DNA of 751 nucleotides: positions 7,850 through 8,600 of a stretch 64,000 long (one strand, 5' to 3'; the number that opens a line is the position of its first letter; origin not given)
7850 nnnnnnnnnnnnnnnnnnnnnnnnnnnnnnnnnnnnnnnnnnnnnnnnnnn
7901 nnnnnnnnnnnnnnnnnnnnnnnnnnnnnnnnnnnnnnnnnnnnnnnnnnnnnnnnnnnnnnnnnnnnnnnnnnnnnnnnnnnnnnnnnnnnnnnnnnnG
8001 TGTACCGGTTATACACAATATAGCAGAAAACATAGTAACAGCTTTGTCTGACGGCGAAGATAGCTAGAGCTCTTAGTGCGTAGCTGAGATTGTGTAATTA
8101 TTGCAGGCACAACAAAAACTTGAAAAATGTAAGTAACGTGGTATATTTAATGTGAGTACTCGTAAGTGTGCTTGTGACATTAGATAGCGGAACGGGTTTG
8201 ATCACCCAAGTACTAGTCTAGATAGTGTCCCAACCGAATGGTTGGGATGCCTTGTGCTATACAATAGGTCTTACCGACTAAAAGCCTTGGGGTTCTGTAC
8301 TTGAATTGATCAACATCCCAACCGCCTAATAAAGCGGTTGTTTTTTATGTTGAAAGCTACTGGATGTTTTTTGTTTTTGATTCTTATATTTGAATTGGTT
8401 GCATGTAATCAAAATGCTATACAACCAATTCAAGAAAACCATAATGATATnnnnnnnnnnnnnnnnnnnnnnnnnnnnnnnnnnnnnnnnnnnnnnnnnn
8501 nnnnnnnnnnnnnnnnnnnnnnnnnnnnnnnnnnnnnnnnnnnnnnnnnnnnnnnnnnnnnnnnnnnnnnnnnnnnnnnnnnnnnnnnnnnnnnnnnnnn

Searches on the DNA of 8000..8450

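Call 21: search_rna_families(source=window, start=8000, end=8400, threshold=evalue, max_evalue=1, show_alignments=1)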
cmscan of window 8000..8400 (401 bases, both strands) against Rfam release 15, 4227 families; matches with E-value up to 1: 3.
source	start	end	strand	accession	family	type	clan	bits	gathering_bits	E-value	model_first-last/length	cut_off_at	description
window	8241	8322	-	RF00343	snoZ122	Gene; snRNA; snoRNA; CD-box;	-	23.2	38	0.51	1-89/89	no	Small nucleolar RNA Z122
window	8202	8348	+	RF00022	GcvB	Gene;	-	21.4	42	0.011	1-204/204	no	GcvB RNA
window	8039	8105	-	RF02476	GlsR7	Gene; snRNA; snoRNA; CD-box;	-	16.3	75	0.48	1-59/59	no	Small nucleolar RNA GlsR7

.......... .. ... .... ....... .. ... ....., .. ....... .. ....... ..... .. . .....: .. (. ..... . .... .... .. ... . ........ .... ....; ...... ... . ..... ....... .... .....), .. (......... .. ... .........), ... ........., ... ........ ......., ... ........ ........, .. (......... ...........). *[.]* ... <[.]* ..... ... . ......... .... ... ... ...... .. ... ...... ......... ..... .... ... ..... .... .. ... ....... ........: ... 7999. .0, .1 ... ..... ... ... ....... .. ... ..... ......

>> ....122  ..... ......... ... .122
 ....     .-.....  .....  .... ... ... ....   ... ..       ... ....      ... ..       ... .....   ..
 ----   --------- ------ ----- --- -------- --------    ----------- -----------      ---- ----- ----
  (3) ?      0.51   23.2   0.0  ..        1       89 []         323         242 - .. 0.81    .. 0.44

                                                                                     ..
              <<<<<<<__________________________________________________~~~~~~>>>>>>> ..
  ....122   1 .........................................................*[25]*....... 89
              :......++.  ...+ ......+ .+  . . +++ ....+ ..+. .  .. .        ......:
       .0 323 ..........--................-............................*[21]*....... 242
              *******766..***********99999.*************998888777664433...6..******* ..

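Call 77: search_with_rna_model(model_id=R1, source=window, start=8050, end=8450, max_evalue=0.01, filters=off, show_alignments=1)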
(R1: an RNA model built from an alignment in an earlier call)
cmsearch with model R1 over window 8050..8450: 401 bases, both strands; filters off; matches with E-value up to 0.01: 2.
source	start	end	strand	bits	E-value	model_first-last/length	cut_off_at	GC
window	8170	8343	+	31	1.3e-09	1-176/176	no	0.45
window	8228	8247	-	10.3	0.0014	73-91/176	no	0.55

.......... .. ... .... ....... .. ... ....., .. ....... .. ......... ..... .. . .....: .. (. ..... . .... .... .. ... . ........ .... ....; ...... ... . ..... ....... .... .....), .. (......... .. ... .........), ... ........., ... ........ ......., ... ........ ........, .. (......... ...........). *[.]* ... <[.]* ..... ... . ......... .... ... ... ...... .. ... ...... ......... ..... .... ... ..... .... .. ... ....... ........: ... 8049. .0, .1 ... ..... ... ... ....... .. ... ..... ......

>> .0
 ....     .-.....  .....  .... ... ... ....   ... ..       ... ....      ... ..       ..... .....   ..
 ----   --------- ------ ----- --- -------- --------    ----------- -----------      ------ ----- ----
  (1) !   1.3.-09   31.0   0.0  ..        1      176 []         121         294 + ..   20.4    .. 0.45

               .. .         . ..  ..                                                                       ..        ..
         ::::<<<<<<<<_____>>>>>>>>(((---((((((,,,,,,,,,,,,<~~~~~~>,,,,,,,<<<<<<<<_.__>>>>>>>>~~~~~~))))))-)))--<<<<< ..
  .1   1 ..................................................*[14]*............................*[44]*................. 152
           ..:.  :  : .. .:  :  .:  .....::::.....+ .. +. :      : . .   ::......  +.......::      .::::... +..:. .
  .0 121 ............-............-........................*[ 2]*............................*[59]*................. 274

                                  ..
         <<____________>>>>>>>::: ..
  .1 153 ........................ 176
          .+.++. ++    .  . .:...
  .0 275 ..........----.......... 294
